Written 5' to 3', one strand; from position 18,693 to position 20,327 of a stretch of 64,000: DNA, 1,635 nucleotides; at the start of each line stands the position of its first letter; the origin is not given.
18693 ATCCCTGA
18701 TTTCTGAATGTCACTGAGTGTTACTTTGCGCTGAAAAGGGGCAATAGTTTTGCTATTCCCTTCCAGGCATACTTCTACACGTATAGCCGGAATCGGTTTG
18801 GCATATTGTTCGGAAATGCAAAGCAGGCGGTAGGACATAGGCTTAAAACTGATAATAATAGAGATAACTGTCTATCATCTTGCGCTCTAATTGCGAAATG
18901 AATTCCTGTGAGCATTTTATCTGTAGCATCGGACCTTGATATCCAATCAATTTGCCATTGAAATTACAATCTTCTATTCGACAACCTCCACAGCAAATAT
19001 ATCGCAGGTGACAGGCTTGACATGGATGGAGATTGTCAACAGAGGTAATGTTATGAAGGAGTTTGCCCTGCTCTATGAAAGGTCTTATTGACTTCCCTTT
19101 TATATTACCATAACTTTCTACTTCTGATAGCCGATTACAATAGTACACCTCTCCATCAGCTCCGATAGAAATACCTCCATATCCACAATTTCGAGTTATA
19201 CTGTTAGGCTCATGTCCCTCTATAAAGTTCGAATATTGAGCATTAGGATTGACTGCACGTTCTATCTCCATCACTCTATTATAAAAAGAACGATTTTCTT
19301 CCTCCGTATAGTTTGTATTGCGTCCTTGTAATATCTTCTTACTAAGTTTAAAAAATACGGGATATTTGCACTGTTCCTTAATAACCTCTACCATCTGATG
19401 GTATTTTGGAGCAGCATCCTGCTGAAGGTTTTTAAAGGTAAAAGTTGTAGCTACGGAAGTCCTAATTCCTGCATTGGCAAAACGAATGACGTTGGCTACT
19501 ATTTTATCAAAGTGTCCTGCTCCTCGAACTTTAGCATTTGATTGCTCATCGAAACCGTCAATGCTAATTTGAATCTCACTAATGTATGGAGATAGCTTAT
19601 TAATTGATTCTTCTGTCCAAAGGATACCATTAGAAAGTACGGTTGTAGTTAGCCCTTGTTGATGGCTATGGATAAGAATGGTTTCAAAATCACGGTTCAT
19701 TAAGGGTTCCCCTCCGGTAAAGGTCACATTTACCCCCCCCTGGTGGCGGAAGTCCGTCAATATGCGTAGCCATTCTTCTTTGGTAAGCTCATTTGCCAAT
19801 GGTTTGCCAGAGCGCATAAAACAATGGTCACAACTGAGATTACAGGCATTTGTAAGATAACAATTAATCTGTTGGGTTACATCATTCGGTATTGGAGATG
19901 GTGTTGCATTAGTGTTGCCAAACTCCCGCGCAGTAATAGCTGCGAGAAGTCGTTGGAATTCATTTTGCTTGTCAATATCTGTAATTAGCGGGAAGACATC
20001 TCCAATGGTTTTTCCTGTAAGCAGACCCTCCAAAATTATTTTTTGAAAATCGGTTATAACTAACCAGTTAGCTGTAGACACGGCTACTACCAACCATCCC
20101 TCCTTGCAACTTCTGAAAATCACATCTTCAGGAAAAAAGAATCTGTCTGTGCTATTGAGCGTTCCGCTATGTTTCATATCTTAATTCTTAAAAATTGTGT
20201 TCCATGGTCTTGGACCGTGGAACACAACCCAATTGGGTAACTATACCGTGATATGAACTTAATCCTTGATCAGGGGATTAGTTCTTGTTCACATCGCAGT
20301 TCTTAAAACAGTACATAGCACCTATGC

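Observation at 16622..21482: Operon coupling an M42 peptidase, a short Cys peptide and an RRE-radical SAM/SPASM maturase to an SNF2 ATPase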

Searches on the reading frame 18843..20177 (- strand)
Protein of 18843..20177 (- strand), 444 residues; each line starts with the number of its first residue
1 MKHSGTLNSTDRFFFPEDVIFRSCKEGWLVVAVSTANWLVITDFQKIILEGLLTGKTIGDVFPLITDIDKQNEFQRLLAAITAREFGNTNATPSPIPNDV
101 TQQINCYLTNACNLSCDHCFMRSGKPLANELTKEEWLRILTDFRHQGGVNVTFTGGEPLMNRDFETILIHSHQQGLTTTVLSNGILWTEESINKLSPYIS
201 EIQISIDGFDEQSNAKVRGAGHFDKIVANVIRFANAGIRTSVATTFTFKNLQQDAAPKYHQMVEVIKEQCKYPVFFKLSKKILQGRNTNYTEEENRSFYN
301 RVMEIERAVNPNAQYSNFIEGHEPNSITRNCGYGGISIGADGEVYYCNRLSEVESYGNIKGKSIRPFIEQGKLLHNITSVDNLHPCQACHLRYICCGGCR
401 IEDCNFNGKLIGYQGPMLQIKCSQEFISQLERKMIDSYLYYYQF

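Call 8: search_protein_families(library=pfam, proteins=[window:18843-20177:-], max_evalue=0.01)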
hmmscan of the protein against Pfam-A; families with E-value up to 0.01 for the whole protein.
window:18843-20177:- (444 aa): 2 families
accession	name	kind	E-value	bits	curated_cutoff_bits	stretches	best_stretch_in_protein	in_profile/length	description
PF04055.27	Radical_SAM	-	4.7e-24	85.9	29.5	1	108-246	3-149/166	Radical SAM superfamily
PF13353.11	Fer4_12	-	7.3e-11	43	22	1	109-216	12-123/137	4Fe-4S single cluster domain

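Call 9: search_protein_families(library=ncbifam, proteins=[window:18843-20177:-], max_evalue=0.01)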
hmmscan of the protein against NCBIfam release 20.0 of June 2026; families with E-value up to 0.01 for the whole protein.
window:18843-20177:- (444 aa): 84 families (the best 25 are shown)
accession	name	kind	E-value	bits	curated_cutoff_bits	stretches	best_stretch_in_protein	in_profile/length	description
NF045574.1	sacti_mat_StsB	exception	7.8e-40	137.1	625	1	8-402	4-398/466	StsB family radical SAM/SPASM domain sactipeptide maturase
TIGR04403.1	rSAM_skfB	equivalog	7.6e-31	107.3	300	1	106-365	108-364/402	sporulation killing factor system radical SAM maturase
TIGR03962.1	mycofact_rSAM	equivalog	1.9e-25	89.8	265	1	107-400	17-314/339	mycofactocin radical SAM maturase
TIGR04545.1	rSAM_ahbD_hemeb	equivalog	2e-25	89.9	500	2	107-253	5-154/339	heme b synthase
NF050035.1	rSAM_WgK_link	exception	4.2e-25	88.5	650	2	104-249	11-157/367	radical SAM/SPASM peptide maturase WgkB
TIGR04055.1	rSAM_NirJ2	equivalog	5.3e-25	88.6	500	1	108-406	6-310/326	putative heme d1 biosynthesis radical SAM protein NirJ2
NF038283.1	viperin_w_prok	equivalog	8e-24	84.3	180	1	103-256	3-172/281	viperin family antiviral radical SAM protein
TIGR04053.2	TIGR04053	equivalog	2.7e-23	82.8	395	2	108-277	14-186/366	TIGR04053 family radical SAM/SPASM domain-containing protein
TIGR04303.1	GeoRSP_rSAM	equivalog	3.3e-23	82.8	400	1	103-408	6-315/325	GeoRSP system radical SAM/SPASM protein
TIGR04250.1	SCM_rSAM_ScmE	equivalog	4.1e-23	81.9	400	1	104-253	5-157/358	SynChlorMet cassette radical SAM/SPASM protein ScmE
NF049973.1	radical_Rv1681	equivalog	2.6e-21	75.9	380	1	104-264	74-235/326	Rv1681 family radical SAM protein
TIGR04082.1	rSAM_for_selen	equivalog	1.2e-20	73.8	350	1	106-400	203-497/516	thio(seleno)oxazole modification radical SAM maturase SbtM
TIGR02109.1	PQQ_syn_pqqE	equivalog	1.7e-20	73.3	381.35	1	107-235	12-143/358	pyrroloquinoline quinone biosynthesis protein PqqE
TIGR04347.1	pseudo_SAM_Halo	equivalog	1.9e-20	73.5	525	1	107-269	43-202/390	TIGR04347 family pseudo-SAM/SPASM protein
TIGR04054.1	rSAM_NirJ1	equivalog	5.6e-20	71.3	650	1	108-303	42-237/387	putative heme d1 biosynthesis radical SAM protein NirJ1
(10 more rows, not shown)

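Call 14: find_homologous_proteins(query=window:18843-20177:-, max_evalue=1e-10)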
Query window:18843-20177:- (444 aa): 817 proteins with E <= 1e-10 among 4435 candidates; the best 120 are listed.
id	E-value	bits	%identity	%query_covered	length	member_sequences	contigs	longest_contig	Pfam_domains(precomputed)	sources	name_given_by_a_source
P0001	0.0e+0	1026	99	100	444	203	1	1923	PF04055.28,PF13353.12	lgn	-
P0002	1.0e-284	962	92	100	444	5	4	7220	PF04055.28,PF13353.12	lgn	-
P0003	4.7e-261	884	85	100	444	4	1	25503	PF04055.28,PF13353.12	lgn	-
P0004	5.6e-258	874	83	100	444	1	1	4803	PF04055.28,PF13353.12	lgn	-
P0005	7.4e-256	867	84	100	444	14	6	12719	PF04055.28,PF13353.12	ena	-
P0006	1.1e-251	853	83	100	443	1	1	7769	PF04055.28,PF13353.12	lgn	-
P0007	1.4e-230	784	75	100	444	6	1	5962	PF04055.28,PF13353.12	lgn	-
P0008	7.3e-222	755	71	100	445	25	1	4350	PF04055.28,PF13353.12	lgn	-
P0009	4.6e-213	726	70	100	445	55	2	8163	PF04055.28,PF13353.12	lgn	-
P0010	2.2e-212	724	69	100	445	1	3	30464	PF04055.28,PF13353.12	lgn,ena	-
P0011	2.6e-211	720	69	100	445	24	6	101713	PF04055.28,PF13353.12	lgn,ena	-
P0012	4.1e-207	707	67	100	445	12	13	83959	PF04055.28,PF13353.12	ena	-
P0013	5.2e-207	706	67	100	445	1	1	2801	PF04055.28,PF13353.12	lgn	-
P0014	1.5e-206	705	68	100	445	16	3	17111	PF04055.28,PF13353.12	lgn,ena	-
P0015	3.2e-205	700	66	100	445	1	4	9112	PF04055.28,PF13353.12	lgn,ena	-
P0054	1.4e-195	669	62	100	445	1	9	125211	PF04055.28,PF13353.12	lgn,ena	-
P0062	2.1e-187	642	61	100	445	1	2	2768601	PF04055.28,PF13353.12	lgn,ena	-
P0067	3.0e-180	618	57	100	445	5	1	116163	PF04055.28,PF13353.12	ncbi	-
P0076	2.9e-175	602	58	100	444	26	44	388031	PF04055.28,PF13353.12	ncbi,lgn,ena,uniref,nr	ncbi:radical SAM protein [Parabacteroides distasonis]|uniref:radical SAM/SPASM domain-containing pro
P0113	2.3e-140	487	48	100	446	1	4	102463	PF04055.28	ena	-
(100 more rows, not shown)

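Call 15: search_protein_families(library=padloc, proteins=[window:18843-20177:-], max_evalue=0.001)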
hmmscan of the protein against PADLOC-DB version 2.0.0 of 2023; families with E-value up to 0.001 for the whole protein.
window:18843-20177:- (444 aa): 3 families
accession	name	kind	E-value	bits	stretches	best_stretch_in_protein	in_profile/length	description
PDLC02903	pVip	-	2.7e-27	93.9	1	104-262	2-161/257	Viperins not associated with kinases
PDLC02904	pVip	-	5.6e-25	86.3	1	104-256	5-159/262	Viperins associated with kinases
PDLC02905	pVip-kinase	-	3.1e-13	47.8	1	103-219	183-304/474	Viperin-kinase fusion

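Call 16: find_encoding_contigs(protein=P0076, flank=8000, max_places=3)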
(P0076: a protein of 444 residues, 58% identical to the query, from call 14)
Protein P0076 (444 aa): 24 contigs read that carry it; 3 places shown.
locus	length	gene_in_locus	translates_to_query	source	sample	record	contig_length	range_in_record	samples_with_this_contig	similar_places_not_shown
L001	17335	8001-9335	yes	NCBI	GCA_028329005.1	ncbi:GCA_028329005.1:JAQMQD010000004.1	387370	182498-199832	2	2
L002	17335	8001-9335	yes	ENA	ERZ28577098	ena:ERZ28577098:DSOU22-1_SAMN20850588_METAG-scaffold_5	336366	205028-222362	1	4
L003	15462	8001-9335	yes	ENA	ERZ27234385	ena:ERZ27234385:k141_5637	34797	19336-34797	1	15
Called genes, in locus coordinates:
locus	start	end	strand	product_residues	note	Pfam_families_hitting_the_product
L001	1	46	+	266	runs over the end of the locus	PF18731:HEPN_Swt1 (weak)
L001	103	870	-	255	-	PF08447:PAS_3 (weak), PF00196:GerE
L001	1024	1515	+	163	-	-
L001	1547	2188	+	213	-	PF09357:RteC (weak)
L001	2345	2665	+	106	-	PF12728:HTH_17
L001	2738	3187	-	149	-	PF19514:MobC_2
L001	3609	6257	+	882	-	PF00962:A_deaminase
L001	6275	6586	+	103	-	-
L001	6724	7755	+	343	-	PF05343:Peptidase_M42, PF01546:Peptidase_M20, PF02127:Peptidase_M18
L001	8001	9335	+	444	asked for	PF13353:Fer4_12, PF04055:Radical_SAM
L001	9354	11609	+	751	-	PF00176:SNF2-rel_dom, PF00271:Helicase_C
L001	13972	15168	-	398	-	PF17293:Arm-DNA-bind_5, PF13102:Phage_int_SAM_5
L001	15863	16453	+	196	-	PF00117:GATase, PF07685:GATase_3 (weak), PF01174:SNO (weak)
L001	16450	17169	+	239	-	PF00977:His_biosynth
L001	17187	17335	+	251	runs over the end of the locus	PF00977:His_biosynth, PF01207:Dus (weak), PF02581:TMP-TENI (faint), PF03060:NMO (faint)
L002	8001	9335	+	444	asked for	PF13353:Fer4_12, PF04055:Radical_SAM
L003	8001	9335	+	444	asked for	PF13353:Fer4_12, PF04055:Radical_SAM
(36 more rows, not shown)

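Call 19: find_related_loci(query=A1, collection=genome_contigs, flank=10000)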
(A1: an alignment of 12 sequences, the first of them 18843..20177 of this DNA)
Query A1 (444 aa) in genome_contigs; peptide patterns used: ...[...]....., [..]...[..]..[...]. (x = any residue, [..] = any of these).
599 stretches matched a pattern (row limit reached: there are more); 517 encode a relative of the query (tblastn E <= 1e-3); the best 80 are kept; 80 distinct loci.
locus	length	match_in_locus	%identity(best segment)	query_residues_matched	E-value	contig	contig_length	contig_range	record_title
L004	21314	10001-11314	64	1-437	0e+0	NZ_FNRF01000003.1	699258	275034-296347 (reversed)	Xylanibacter ruminicola strain D31d, whole genome shotgun sequence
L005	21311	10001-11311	60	1-437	0e+0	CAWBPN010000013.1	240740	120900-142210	MAG: uncultured Bacteroidales bacterium isolate MFD01299.bin.1.187 genome assembly, contig: contig_46748, whole genome s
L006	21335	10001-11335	56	1-444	3e-177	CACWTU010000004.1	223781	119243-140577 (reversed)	MAG: uncultured Bacteroidales bacterium isolate RUG10916 genome assembly, contig: RUG10916_asm_4, whole genome shotgun s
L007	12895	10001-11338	53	1-444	1e-160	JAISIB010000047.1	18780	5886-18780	MAG: Prevotellaceae bacterium isolate Hm464_bin4 k119_1431122, whole genome shotgun sequence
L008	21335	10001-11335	47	1-444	5e-143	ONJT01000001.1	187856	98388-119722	uncultured Bacteroidales bacterium isolate RUG372 genome assembly, contig: scaffold_9, whole genome shotgun sequence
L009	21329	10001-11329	47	4-444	1e-140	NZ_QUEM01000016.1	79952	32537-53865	Bacteroides sp. OF04-15BH OF04-15BH.Scaf16, whole genome shotgun sequence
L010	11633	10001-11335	46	1-444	8e-139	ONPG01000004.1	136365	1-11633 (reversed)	uncultured Bacteroidales bacterium isolate RUG505 genome assembly, contig: scaffold_5, whole genome shotgun sequence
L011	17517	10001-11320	46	2-442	3e-133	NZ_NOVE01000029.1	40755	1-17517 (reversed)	Prevotella sp. 885 NODE_29_length_40755_cov_59.4223, whole genome shotgun sequence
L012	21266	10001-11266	32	15-437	1e-70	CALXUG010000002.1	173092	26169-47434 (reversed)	MAG: uncultured Clostridia bacterium isolate BRZ_EN__bin1 genome assembly, contig: BRZ_EN__NODE_107_length_173092_cov_7.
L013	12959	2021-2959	28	104-400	1e-29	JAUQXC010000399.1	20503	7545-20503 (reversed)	MAG: Thermoflexales bacterium isolate BIN19 contig_129387, whole genome shotgun sequence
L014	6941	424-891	39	94-256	2e-24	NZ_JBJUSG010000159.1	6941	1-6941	Candidatus Magnetominusculus dajiuhuensis isolate DJH-1 NODE_2604_length_6941_cov_1152.397183, whole genome shotgun sequ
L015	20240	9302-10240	27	108-412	5e-24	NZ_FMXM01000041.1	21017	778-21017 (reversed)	Mesorhizobium qingshengii strain CGMCC 1.12097, whole genome shotgun sequence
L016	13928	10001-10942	25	108-412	8e-23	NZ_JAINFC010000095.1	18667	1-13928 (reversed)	Streptomyces sp. UNOC14_S4 contig_95, whole genome shotgun sequence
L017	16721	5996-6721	28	94-359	8e-23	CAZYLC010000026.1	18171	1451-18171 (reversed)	MAG TPA_asm: uncultured Thermodesulfovibrio sp. isolate binchicken_co40_40 genome assembly, contig: NODE_1774_length_181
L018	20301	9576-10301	28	94-360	1e-22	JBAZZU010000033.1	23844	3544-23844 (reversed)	MAG: Thermoleophilia bacterium isolate SO_2017_GW3_24 scaffold_633_c2_OW296A_2017, whole genome shotgun sequence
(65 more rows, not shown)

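Call 46: find_encoding_contigs(protein=P0062, flank=10000, max_places=2)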
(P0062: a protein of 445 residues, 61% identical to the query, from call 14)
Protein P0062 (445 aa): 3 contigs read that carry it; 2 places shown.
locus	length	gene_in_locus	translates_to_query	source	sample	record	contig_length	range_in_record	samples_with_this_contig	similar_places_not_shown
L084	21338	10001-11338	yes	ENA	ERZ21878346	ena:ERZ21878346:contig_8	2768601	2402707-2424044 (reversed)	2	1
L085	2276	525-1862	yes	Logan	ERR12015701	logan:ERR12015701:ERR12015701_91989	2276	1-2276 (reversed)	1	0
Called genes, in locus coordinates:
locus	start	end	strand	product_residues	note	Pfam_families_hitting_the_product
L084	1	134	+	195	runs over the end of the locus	PF00440:TetR_N, PF16925:TetR_C_13, PF21993:TetR_C_13_2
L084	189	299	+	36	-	-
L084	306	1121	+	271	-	PF00106:adh_short, PF08659:KR, PF13561:adh_short_C2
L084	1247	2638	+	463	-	PF02036:SCP2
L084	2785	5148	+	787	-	PF03422:CBM_6 (faint), PF01120:Alpha_L_fucos, PF16757:Fucosidase_C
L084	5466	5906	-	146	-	PF18291:HU-HIG, PF00216:Bac_DNA_binding (weak)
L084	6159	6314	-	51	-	-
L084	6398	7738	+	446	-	PF13304:AAA_21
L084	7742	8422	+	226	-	PF13707:RloB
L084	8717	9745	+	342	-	PF05343:Peptidase_M42, PF02127:Peptidase_M18 (faint), PF01546:Peptidase_M20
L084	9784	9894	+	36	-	-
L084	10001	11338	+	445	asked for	PF04055:Radical_SAM, PF13353:Fer4_12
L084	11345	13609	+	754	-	PF00176:SNF2-rel_dom, PF04851:ResIII (weak), PF00176:SNF2-rel_dom, PF00271:Helicase_C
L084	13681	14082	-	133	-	-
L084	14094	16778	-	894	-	PF00962:A_deaminase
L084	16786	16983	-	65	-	-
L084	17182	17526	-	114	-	PF18753:Nmad2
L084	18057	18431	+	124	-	PF05973:Gp49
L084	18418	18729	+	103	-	PF12844:HTH_19, PF13413:HTH_25 (faint), PF13560:HTH_31, PF01381:HTH_3, PF13443:HTH_26 (weak)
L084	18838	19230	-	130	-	PF18291:HU-HIG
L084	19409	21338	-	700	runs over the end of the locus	PF08800:BT4734-like_N, PF05272:VapE-like_dom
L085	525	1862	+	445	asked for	PF04055:Radical_SAM, PF13353:Fer4_12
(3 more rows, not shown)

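Call 47: find_encoding_contigs(protein=P0113, flank=10000, max_places=2)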
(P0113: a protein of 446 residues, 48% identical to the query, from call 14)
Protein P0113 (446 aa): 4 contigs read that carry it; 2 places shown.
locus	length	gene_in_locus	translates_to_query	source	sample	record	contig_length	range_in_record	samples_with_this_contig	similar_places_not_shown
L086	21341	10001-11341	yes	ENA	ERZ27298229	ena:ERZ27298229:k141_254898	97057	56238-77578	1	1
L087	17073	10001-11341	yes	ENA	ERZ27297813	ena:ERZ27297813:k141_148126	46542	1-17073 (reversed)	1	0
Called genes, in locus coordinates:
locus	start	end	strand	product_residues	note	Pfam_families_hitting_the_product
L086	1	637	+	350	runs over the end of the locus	PF13480:Acetyltransf_6, PF02388:FemAB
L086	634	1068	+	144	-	PF00583:Acetyltransf_1, PF13673:Acetyltransf_10 (weak), PF13508:Acetyltransf_7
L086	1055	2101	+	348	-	-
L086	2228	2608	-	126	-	-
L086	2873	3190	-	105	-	-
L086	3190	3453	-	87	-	-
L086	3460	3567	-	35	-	-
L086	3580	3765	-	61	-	-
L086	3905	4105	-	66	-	-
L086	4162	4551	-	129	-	PF18925:DUF5675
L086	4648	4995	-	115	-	-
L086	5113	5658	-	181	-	-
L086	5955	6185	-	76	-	-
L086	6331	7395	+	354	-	PF13480:Acetyltransf_6 (weak), PF02388:FemAB (weak)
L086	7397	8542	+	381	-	PF04007:DUF354 (faint)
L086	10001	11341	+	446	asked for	PF04055:Radical_SAM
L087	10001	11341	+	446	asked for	PF04055:Radical_SAM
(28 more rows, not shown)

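Call 48: search_solved_structures(query=window:18843-20177:-, max_evalue=0.00001)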
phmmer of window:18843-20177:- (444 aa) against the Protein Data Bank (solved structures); distinct sequences matched with E-value up to 0.00001: 20.
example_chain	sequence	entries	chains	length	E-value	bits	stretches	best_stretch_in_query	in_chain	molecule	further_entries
6efn_A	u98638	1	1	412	5e-24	88.3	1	106-348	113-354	Sporulation killing factor maturation protein SkfB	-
5wgg_A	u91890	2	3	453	1.8e-12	50.2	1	100-408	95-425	Radical SAM domain protein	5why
9dfn_A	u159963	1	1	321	1.6e-09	40.5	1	100-255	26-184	Radical SAM core domain-containing protein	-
9dfu_A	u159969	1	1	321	2.2e-09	40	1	100-255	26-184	Radical SAM core domain-containing protein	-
5v1q_A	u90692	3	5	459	6.3e-09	38.5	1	106-249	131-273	Radical SAM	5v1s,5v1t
5vsl_A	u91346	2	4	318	6.8e-09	38.4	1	102-224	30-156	Radical S-adenosyl methionine domain-containing protein 2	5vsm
6q2p_A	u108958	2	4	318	1.1e-08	37.7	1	102-222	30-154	Radical S-adenosyl methionine domain-containing protein 2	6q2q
6c8v_A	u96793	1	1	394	6.2e-08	35.3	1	106-220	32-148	Coenzyme PQQ synthesis protein E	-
7n7h_A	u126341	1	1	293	2.4e-07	33.3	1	102-223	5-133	VIPERIN-LIKE ENZYME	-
1tv7_A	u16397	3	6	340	1.1e-06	31.1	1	104-217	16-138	Molybdenum cofactor biosynthesis protein A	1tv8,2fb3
7n7i_A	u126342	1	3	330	1.2e-06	31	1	100-221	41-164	Viperin-like enzyme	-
9dfw_A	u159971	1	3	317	1.3e-06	30.9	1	100-221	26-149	Radical SAM core domain-containing protein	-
9dgw_A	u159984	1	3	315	1.3e-06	30.8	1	100-221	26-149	Radical SAM core domain-containing protein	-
6b4c_A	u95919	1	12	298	1.3e-06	30.8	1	100-221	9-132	Viperin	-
2fb2_A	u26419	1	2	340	1.5e-06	30.7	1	106-217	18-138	Molybdenum cofactor biosynthesis protein A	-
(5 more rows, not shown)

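Call 59: predict_structure(alignment_id=A1)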
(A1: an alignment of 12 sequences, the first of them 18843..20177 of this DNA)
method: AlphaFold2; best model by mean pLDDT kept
length: 444 residues; sequences in the alignment: 12
mean_pLDDT: 86.4   pTM: 0.82
mean pLDDT of the five models: 86.4, 86.2, 84.6, 83.1, 81.7
residues with pLDDT >= 90: 228; 70-90: 167; 50-70: 38; < 50: 11
segments of 3 or more residues with pLDDT < 50: 118-122, 282-287
pLDDT, mean of each block of 10 residues (from residue 1): 77 94 96 93 97 97 95 94 92 87 88 59 68 97 96 87 96 97 92 97 91 84 93 97 84 88 96 84 48 80 85 70 80 80 81 84 94 87 89 74 81 86 85 89 73
secondary structure, 60 per line:
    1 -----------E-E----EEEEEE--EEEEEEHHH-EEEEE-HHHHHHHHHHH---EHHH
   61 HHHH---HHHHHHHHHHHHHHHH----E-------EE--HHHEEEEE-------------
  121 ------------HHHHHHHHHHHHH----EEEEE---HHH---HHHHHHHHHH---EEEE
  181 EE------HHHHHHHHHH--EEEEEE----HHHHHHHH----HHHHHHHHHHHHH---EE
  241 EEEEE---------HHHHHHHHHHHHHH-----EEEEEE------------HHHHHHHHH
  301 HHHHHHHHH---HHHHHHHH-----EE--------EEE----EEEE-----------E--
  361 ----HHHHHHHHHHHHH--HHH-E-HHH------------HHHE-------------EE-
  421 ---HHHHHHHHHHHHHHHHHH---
elements in order: E19-24 E27-32 E37-41 H43-53 H58-64 H68-83 E103-107 H133-145 E150-154 H164-173 E177-182 H189-198 E201-206 H211-218 H223-235 E239-245 H255-268 E274-279 H292-309 H313-320 E336-338 E343-346 H365-377 H424-441

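Call 62: find_related_loci(query=A1, collection=viral_contigs, flank=10000)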
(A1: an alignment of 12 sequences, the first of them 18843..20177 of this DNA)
Query A1 (444 aa) in viral_contigs; peptide patterns used: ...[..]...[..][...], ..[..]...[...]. (x = any residue, [..] = any of these).
102 stretches matched a pattern; 41 encode a relative of the query (tblastn E <= 1e-3); 41 distinct loci.
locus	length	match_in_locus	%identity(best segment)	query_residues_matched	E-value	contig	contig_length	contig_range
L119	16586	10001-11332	94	1-444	0e+0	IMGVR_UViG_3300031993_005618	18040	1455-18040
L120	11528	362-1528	32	12-402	1e-69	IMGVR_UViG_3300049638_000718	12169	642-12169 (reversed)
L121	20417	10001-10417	29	108-246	6e-11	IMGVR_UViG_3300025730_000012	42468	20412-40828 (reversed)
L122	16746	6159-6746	24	67-247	2e-10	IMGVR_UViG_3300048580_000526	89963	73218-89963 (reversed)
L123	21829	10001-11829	25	104-413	4e-10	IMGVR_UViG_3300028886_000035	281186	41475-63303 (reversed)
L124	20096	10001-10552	25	92-269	4e-9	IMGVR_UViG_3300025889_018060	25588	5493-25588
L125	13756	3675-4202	26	104-269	1e-8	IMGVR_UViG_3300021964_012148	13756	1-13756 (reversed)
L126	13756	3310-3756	25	111-250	6e-8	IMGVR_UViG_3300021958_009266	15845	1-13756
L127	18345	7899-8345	25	111-250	6e-8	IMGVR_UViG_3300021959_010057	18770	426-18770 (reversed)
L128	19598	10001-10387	29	102-230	7e-8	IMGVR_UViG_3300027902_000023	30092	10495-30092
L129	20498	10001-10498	28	108-248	2e-7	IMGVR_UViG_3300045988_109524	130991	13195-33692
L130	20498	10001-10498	28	108-248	2e-7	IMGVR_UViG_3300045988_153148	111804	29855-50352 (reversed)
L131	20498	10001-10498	28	108-248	2e-7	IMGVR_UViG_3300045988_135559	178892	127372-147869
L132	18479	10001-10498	27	108-248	6e-7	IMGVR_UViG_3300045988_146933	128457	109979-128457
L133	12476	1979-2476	27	108-248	6e-7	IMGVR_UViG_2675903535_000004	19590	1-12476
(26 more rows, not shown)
